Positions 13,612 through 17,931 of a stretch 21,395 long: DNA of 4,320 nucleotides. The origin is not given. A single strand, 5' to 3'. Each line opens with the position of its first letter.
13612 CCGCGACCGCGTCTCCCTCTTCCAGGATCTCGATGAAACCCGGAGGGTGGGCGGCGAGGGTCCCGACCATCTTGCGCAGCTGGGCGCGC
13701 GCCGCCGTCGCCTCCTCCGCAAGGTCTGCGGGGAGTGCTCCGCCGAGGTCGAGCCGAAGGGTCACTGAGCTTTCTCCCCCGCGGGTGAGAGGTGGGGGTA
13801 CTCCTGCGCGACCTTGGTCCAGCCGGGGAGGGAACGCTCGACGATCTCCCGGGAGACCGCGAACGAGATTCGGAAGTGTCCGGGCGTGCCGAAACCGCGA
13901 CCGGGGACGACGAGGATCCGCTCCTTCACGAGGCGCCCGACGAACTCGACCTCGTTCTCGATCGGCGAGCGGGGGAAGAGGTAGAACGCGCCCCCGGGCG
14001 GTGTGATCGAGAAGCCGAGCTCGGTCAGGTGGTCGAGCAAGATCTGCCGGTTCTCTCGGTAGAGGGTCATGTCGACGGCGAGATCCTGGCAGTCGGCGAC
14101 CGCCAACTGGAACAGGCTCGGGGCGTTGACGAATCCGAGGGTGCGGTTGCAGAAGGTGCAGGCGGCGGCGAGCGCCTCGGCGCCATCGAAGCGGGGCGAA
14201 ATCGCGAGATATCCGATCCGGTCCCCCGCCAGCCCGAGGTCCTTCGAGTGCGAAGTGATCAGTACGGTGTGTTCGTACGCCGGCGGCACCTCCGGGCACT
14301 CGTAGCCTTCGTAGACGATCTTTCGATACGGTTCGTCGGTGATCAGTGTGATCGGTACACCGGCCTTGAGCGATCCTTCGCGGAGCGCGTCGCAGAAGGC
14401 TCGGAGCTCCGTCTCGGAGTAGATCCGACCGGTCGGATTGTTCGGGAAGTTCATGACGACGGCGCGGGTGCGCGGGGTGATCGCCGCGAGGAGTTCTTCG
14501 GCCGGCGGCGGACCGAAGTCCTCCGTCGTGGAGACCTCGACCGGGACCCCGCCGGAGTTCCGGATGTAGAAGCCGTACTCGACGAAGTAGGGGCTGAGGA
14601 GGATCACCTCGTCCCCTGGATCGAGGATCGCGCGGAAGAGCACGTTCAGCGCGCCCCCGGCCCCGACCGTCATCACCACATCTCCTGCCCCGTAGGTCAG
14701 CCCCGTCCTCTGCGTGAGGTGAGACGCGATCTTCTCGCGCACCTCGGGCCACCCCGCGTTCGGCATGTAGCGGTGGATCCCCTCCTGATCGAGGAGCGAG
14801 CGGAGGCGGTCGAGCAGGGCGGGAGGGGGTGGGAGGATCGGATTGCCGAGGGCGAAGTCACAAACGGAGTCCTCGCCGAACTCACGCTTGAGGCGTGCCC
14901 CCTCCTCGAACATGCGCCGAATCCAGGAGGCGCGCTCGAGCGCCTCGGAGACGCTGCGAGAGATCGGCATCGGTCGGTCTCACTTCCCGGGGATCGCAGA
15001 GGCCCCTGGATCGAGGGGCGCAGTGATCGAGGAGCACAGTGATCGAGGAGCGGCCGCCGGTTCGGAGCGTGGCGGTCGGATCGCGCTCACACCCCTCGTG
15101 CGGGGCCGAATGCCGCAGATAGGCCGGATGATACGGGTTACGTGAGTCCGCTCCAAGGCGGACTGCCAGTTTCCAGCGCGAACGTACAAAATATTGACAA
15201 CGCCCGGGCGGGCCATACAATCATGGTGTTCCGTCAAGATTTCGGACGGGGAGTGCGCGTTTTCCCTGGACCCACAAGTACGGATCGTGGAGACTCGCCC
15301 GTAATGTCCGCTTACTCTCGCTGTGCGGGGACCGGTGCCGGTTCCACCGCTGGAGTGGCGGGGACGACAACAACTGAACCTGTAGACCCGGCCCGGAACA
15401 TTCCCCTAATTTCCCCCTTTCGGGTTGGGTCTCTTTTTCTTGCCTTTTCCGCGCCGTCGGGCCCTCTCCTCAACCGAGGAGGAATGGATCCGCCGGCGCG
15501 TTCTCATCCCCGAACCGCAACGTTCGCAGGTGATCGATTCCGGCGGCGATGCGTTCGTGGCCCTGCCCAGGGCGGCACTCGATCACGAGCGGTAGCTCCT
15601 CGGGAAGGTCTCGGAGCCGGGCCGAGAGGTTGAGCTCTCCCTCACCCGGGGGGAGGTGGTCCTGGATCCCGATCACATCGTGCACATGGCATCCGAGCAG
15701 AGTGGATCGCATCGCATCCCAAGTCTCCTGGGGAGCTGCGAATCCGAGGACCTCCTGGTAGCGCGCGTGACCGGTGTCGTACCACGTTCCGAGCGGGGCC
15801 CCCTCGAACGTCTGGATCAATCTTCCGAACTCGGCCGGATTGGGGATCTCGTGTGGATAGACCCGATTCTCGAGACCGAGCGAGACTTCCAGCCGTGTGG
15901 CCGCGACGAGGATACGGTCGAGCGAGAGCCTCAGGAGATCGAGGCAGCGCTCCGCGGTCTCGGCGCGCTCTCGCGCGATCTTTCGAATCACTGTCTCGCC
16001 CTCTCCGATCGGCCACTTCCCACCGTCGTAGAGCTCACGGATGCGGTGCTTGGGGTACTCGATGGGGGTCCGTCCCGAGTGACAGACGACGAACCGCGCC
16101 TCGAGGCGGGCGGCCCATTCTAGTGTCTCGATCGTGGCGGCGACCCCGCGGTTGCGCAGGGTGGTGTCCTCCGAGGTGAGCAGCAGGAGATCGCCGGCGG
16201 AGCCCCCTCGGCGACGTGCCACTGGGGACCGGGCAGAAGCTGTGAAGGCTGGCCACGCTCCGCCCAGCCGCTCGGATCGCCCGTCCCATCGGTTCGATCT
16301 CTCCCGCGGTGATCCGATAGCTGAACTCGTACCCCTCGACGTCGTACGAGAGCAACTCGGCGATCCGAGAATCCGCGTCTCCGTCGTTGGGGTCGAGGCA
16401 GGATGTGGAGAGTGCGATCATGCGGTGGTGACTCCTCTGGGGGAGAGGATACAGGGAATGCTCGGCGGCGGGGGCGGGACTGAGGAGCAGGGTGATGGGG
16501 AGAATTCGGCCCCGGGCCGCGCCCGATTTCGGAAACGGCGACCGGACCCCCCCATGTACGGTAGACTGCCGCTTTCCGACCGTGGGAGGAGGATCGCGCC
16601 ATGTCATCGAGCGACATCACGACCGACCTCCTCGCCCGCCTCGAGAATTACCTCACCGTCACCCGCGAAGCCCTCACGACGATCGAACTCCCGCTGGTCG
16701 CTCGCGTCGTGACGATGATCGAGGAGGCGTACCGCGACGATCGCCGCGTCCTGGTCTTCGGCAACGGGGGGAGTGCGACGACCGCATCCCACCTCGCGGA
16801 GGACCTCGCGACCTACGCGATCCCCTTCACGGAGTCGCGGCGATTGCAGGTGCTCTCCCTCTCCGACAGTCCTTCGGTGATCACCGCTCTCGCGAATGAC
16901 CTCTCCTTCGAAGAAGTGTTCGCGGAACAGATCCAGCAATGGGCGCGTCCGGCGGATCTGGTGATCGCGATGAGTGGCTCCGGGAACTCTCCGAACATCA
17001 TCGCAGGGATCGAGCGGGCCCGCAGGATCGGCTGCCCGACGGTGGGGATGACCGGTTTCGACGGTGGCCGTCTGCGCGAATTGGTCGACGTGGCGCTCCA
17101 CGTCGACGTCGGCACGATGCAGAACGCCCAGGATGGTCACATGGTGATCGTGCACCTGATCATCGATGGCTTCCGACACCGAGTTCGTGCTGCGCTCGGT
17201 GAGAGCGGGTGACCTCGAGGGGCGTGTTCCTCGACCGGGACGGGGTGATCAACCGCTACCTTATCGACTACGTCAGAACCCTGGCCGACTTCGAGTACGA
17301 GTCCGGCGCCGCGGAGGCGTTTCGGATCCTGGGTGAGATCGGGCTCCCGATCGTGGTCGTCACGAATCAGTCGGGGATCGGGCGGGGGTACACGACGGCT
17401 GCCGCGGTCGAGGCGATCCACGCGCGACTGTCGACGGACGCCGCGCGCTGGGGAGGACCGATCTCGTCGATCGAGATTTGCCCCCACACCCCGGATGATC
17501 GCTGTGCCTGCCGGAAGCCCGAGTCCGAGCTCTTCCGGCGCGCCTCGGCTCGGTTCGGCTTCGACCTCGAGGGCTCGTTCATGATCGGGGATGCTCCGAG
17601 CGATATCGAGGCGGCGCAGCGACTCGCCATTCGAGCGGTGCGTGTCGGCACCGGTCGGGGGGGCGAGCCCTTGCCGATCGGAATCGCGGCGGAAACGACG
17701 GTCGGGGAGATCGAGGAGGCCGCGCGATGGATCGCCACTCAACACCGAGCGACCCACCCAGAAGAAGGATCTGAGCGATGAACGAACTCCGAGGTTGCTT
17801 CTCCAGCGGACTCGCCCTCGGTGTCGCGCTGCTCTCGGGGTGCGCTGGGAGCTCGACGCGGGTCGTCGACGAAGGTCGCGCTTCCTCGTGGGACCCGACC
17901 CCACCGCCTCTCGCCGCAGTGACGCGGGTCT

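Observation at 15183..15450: Orphan consensus sigma70 promoter driving a ~200-nt non-coding transcript in a GC-poor island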

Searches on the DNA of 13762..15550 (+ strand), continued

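Call 61: search_with_rna_model(model_id=R1, sources=[L081, L083, L085, L087, L090, L103, L106, L113, L116, L121, L126, L131, L082, L084, L086, L088, L089, L091, L096, L097, L099, L101, L102, L104, L105, L107, L111, L118, L120, L123, L125, L128, L129, L130], max_evalue=0.1)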
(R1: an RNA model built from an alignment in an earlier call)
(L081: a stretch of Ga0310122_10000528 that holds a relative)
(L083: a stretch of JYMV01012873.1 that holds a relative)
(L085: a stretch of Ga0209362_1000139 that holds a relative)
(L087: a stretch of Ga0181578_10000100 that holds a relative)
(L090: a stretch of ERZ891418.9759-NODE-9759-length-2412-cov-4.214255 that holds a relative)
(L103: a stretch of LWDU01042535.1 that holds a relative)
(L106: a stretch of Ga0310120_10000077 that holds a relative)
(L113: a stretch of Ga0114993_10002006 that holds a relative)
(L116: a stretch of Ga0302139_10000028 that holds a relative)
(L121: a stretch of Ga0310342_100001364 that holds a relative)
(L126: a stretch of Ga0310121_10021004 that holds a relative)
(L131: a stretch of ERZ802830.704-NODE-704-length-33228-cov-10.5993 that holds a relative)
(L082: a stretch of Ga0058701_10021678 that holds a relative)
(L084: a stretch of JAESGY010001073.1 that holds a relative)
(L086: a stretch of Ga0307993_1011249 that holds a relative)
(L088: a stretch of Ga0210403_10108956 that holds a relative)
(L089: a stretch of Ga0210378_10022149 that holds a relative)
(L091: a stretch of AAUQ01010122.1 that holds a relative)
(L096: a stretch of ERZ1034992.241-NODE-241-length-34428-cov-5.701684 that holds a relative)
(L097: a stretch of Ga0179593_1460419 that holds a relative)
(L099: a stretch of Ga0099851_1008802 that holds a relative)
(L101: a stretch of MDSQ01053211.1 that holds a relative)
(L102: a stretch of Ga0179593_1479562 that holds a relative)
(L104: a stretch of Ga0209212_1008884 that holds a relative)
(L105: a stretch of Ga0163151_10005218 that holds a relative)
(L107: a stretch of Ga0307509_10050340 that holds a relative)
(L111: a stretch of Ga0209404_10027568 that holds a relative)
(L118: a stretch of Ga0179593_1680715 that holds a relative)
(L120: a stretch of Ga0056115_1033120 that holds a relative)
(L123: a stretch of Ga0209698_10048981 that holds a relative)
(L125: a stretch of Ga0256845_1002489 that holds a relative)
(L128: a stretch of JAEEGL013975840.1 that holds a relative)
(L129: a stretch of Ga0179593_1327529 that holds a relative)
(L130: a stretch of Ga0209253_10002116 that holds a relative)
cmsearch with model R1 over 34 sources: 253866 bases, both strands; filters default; matches with E-value up to 0.1: 17.
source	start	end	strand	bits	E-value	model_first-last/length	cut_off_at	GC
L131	10711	10792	+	102.8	5.6e-29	1-82/82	no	0.51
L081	3153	3234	+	102.8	5.9e-29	1-82/82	no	0.52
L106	2270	2351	-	101.2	1.9e-28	1-82/82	no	0.56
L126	4395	4476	+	101.2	1.9e-28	1-82/82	no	0.56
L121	11536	11617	+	99.1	8.6e-28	1-82/82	no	0.54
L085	3584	3664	-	95.4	1.2e-26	1-82/82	no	0.52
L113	2430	2510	+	95.4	1.2e-26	1-82/82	no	0.52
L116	7489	7569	+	95.4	1.2e-26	1-82/82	no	0.52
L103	2642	2722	-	95.3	1.3e-26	1-82/82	no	0.53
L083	5079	5160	+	93.7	4.2e-26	1-82/82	no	0.55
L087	8431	8512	+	90.4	4.5e-25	1-82/82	no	0.55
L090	881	961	+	84.2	3.9e-23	1-82/82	no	0.49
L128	4802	4828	-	19.8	0.0058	34-60/82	no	0.56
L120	1877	1902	-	18.7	0.013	34-60/82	no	0.58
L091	1024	1042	+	17.4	0.033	38-56/82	no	0.53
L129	5514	5590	-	16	0.09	1-82/82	no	0.53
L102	6531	6590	-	16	0.092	1-82/82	no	0.4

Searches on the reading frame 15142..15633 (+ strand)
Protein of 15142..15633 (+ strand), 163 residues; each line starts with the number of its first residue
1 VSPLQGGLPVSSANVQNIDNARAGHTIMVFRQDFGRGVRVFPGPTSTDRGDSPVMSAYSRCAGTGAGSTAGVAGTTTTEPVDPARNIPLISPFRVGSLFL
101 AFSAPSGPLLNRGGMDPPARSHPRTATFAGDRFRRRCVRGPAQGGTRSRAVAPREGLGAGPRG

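Call 8: search_protein_families(library=pfam, proteins=[window:15142-15633:+])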
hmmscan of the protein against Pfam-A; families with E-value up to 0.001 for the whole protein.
window:15142-15633:+ (163 aa): 0 families
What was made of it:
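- Checked: No coding potential: the only long + strand ORF (15142-15633) has no Pfam hit (call 8).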

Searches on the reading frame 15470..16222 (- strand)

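Call 8: search_protein_families(library=pfam, proteins=[window:15470-16222:-])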
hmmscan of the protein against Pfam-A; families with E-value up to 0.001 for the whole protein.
window:15470-16222:- (250 aa): 1 family
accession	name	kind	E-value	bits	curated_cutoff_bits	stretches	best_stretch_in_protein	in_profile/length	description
PF01261.30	AP_endonuc_2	-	1.3e-11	45.2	31.1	1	15-234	55-248/249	Xylose isomerase-like TIM barrel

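Call 21: search_protein_families(library=ncbifam, proteins=[window:15470-16222:-])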
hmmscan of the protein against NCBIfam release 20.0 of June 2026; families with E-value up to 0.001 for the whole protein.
window:15470-16222:- (250 aa): 0 families

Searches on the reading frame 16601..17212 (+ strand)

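Call 8: search_protein_families(library=pfam, proteins=[window:16601-17212:+])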
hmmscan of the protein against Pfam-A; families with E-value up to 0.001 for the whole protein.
window:16601-17212:+ (203 aa): 2 families
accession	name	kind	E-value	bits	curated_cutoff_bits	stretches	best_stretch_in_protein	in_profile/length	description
PF13580.11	SIS_2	-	2.8e-18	66.7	27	1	29-152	17-138/138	SIS domain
PF01380.27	SIS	-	4.3e-06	27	25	1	114-171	50-107/131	SIS domain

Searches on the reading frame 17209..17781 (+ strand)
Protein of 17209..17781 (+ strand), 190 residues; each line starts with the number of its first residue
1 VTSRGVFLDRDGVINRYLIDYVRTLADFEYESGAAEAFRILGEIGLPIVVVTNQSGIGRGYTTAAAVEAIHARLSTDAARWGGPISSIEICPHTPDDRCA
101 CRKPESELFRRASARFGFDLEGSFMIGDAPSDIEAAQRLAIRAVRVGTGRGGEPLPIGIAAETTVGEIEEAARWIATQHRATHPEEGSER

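Call 53: search_protein_families(library=pfam, proteins=[window:17209-17781:+])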
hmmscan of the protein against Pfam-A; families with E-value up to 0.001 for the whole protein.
window:17209-17781:+ (190 aa): 3 families
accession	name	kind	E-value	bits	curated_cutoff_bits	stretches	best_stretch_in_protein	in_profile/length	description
PF13242.12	Hydrolase_like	-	4.5e-11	42.9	22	1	101-151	2-53/75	HAD-hyrolase-like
PF13419.12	HAD_2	-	1.3e-07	32.3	23.8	1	100-146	132-178/178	Haloacid dehalogenase-like hydrolase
PF00702.32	Hydrolase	-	1.6e-06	29.1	26.4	1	32-138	101-189/191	haloacid dehalogenase-like hydrolase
